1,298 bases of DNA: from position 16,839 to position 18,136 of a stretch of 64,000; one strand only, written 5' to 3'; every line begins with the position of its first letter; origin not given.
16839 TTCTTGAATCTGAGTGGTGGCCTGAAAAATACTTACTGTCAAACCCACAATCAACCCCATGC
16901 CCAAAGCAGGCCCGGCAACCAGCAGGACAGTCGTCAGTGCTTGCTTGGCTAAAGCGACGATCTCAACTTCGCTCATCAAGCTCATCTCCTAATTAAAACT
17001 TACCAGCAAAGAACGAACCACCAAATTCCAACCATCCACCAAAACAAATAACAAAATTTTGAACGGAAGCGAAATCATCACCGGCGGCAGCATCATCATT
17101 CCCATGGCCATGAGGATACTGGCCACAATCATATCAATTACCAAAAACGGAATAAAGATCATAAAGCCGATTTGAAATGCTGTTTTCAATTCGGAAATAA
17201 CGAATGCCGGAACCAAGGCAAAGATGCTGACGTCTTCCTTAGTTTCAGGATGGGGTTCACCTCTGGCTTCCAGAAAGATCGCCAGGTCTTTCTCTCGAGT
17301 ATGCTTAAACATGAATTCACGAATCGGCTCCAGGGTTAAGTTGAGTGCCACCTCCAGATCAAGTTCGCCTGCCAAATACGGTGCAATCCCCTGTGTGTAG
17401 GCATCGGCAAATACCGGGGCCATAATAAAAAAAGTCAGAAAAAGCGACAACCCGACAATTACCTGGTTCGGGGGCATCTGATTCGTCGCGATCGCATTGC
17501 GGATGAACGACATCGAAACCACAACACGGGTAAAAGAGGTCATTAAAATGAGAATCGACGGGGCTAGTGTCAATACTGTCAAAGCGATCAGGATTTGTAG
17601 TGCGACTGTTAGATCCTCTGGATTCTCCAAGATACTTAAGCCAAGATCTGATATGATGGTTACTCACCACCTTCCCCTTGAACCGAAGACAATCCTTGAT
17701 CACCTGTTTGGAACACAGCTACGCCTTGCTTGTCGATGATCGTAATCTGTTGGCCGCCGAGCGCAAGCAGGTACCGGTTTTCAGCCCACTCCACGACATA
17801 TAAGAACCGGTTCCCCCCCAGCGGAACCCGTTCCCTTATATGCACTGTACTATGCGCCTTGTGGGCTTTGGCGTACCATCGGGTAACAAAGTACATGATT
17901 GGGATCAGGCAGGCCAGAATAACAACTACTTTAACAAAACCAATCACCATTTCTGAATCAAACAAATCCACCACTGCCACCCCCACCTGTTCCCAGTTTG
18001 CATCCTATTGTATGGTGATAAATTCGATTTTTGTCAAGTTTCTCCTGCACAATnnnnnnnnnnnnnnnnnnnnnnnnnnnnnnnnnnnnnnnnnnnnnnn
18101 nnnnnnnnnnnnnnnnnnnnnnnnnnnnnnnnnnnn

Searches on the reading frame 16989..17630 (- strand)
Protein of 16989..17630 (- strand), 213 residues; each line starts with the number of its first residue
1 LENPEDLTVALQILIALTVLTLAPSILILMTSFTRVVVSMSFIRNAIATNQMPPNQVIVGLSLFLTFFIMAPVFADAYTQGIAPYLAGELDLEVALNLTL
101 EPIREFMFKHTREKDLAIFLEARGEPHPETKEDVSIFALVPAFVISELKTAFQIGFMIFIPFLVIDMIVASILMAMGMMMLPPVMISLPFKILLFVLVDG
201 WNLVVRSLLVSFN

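Call 4: search_protein_families(library=pfam, proteins=[window:16989-17630:-], max_evalue=0.01)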
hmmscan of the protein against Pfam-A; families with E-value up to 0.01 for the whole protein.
window:16989-17630:- (213 aa): 1 family
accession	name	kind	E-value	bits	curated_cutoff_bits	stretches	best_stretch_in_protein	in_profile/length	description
PF00813.25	FliP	-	1.8e-81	273.1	26.9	1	17-208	2-191/191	FliP family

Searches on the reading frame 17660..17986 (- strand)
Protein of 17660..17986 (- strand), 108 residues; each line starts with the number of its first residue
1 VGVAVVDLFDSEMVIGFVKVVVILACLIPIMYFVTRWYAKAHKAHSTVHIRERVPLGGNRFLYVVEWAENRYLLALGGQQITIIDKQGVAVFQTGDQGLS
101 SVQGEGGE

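Call 4: search_protein_families(library=pfam, proteins=[window:17660-17986:-], max_evalue=0.01)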
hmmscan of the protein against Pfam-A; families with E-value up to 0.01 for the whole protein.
window:17660-17986:- (108 aa): 1 family
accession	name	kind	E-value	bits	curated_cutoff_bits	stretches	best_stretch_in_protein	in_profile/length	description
PF04347.18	FliO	-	3.1e-07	30.8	22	1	32-86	1-60/91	Flagellar biosynthesis protein, FliO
